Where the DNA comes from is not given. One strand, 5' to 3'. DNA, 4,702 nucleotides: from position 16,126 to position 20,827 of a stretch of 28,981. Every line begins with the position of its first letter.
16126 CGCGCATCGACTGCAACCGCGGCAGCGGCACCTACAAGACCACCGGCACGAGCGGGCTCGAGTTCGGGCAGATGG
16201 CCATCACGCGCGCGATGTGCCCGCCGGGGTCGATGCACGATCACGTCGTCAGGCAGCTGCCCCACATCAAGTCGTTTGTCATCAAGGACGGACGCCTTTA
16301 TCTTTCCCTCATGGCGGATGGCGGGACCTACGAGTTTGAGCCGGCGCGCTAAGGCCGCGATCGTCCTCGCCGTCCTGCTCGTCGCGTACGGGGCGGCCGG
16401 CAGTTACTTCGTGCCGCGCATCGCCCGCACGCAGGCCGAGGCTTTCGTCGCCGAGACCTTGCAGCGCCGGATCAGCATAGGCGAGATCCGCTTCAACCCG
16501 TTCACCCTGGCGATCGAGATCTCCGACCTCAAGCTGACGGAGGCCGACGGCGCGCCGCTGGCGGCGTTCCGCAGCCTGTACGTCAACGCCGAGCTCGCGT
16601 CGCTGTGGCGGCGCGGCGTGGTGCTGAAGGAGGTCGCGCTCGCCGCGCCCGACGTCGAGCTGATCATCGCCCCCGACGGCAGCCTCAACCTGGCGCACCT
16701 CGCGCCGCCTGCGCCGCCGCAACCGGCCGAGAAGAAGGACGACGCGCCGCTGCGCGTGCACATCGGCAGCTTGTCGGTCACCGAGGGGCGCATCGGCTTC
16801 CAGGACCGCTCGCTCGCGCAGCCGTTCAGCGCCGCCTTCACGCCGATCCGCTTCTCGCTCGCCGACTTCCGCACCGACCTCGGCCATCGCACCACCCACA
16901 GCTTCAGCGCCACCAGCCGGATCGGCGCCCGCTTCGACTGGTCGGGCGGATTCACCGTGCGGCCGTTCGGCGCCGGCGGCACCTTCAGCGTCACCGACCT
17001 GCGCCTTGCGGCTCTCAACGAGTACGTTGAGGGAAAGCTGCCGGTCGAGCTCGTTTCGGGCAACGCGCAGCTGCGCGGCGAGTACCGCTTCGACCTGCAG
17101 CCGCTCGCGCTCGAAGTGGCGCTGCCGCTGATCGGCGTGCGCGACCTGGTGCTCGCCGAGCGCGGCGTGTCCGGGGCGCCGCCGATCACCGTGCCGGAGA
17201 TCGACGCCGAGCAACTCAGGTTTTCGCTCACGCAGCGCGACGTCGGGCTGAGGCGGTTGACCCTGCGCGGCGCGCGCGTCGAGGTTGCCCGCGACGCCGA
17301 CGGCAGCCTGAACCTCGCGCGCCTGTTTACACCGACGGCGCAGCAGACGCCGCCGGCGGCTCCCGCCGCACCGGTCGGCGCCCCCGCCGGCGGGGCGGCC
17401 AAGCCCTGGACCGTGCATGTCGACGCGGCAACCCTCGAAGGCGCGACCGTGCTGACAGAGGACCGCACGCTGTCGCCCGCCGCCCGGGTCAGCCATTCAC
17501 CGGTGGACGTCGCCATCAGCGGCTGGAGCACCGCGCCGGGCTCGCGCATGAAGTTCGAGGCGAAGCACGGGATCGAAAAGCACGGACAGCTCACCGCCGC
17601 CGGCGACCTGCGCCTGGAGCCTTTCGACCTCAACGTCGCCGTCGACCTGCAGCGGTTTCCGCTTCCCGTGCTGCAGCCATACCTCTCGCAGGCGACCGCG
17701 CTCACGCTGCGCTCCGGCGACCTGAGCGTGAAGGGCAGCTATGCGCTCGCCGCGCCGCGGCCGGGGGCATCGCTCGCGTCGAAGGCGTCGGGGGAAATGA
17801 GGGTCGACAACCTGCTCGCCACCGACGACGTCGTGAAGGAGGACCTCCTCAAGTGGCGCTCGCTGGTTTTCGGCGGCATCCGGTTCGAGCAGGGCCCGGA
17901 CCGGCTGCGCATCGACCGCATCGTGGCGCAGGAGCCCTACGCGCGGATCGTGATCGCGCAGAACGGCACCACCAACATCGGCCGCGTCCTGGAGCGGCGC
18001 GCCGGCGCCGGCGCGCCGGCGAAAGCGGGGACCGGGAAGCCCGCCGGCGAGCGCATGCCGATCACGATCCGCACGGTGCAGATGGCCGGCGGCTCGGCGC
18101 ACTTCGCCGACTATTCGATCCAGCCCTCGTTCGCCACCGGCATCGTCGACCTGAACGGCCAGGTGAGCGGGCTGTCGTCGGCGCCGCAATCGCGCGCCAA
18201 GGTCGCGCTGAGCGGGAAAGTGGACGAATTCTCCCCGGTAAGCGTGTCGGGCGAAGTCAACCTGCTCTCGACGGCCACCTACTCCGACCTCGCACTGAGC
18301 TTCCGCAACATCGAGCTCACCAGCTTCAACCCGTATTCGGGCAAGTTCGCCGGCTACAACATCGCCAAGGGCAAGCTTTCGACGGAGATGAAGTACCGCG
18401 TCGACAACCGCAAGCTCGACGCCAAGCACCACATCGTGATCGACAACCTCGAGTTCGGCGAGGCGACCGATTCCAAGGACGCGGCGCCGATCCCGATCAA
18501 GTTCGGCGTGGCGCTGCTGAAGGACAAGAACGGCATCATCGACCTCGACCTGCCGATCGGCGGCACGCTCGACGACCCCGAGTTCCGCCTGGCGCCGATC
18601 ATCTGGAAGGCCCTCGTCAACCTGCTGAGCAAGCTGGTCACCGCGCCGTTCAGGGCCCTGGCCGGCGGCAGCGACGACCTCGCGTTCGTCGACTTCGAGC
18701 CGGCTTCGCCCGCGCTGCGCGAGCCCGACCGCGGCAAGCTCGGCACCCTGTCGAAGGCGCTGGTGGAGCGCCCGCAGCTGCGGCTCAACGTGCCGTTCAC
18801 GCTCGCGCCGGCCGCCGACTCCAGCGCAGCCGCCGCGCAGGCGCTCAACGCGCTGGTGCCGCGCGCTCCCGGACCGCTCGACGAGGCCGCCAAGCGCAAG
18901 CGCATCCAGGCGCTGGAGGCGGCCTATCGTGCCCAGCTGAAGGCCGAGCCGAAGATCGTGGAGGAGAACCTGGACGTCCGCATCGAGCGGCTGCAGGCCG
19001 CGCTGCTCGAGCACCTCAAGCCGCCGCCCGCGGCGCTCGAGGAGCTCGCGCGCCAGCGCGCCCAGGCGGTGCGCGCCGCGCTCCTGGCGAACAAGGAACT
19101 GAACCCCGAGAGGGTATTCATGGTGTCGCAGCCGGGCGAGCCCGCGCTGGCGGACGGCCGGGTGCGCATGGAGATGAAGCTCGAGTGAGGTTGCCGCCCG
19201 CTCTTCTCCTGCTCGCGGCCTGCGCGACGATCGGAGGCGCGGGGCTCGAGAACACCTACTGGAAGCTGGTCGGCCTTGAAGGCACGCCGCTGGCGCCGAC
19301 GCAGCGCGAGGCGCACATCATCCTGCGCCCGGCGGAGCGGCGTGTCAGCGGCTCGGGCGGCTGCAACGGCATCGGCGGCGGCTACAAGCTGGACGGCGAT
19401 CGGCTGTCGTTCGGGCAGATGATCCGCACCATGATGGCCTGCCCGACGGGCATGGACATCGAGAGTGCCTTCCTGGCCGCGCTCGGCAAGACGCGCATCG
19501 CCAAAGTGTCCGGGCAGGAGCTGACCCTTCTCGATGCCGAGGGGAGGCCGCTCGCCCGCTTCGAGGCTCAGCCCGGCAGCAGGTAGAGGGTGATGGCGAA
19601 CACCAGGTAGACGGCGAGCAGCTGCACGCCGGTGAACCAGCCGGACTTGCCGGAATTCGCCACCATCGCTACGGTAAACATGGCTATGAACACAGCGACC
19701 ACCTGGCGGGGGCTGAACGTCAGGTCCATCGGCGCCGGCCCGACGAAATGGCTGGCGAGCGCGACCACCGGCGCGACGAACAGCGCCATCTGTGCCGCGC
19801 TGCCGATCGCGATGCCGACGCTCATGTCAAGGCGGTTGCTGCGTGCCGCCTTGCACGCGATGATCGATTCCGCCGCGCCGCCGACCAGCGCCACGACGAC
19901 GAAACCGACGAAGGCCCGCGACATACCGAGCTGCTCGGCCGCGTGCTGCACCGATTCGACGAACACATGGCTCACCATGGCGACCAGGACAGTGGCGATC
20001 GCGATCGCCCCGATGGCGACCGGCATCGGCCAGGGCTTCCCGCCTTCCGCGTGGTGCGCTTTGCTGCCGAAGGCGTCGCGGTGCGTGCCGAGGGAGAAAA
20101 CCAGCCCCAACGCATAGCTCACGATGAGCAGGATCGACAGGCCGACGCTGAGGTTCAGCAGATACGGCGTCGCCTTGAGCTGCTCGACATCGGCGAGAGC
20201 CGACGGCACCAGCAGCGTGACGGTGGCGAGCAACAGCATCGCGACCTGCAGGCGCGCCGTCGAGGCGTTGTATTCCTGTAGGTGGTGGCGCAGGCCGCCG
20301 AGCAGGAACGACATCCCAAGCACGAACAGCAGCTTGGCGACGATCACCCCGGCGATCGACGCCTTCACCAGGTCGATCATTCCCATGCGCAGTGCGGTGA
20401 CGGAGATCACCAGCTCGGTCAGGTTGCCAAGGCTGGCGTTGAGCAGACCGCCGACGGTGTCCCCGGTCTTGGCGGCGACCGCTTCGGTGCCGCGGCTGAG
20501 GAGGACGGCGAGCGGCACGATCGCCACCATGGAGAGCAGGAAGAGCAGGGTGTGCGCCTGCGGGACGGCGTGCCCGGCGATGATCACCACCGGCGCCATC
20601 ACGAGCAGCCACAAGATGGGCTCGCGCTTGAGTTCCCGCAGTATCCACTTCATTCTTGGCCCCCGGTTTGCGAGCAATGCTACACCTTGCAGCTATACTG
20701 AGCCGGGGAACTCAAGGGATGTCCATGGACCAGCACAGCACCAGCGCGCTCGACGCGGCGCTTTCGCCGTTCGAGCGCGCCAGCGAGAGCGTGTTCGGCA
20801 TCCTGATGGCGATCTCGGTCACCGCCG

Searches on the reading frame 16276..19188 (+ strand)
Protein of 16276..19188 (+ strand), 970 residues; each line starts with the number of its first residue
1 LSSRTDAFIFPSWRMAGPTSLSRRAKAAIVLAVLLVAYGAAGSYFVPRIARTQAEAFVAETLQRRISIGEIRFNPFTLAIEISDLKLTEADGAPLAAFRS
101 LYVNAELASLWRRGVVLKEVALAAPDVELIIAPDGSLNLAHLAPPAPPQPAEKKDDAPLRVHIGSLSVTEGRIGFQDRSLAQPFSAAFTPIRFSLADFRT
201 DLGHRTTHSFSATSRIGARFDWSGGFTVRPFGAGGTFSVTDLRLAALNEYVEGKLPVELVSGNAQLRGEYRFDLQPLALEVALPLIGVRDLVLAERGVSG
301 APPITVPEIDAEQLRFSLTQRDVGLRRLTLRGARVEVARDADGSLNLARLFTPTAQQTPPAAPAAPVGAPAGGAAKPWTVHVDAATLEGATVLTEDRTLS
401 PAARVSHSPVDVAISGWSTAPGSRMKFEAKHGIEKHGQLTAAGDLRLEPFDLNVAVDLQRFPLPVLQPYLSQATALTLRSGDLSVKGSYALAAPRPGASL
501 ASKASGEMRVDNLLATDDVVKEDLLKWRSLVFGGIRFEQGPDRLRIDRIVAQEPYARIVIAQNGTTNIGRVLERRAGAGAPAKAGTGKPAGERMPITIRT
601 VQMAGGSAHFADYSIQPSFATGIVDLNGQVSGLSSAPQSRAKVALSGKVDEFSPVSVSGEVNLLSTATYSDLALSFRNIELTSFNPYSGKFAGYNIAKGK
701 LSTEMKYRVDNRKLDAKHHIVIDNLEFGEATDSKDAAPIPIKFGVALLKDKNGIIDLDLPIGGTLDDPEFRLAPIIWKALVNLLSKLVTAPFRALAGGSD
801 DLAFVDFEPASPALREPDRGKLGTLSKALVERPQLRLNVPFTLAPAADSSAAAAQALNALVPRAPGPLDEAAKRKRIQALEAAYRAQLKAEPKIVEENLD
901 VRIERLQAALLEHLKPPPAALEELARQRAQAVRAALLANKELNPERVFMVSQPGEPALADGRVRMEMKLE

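Call 10: search_protein_families(library=pfam, proteins=[window:16276-19188:+], max_evalue=0.001)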
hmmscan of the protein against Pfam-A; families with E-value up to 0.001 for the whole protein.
window:16276-19188:+ (970 aa): 3 families
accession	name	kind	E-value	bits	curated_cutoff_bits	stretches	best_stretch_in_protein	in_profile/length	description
PF05359.17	DUF748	-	3e-249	830.5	50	2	373-947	448-1037/1037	Domain of Unknown Function (DUF748)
PF13116.12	YhdP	-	4.9e-09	35.1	46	1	27-254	14-233/1224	YhdP protein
PF05170.20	AsmA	-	4.2e-07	29.6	29.8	1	27-180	8-176/607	AsmA family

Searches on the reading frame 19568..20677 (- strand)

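Call 10: search_protein_families(library=pfam, proteins=[window:19568-20677:-], max_evalue=0.001)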
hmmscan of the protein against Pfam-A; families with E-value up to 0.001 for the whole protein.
window:19568-20677:- (369 aa): 1 family
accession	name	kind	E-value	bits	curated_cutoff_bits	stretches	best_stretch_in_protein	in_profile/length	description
PF01699.29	Na_Ca_ex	-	7.2e-38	130.3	24.9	2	221-365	2-150/151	Sodium/calcium exchanger protein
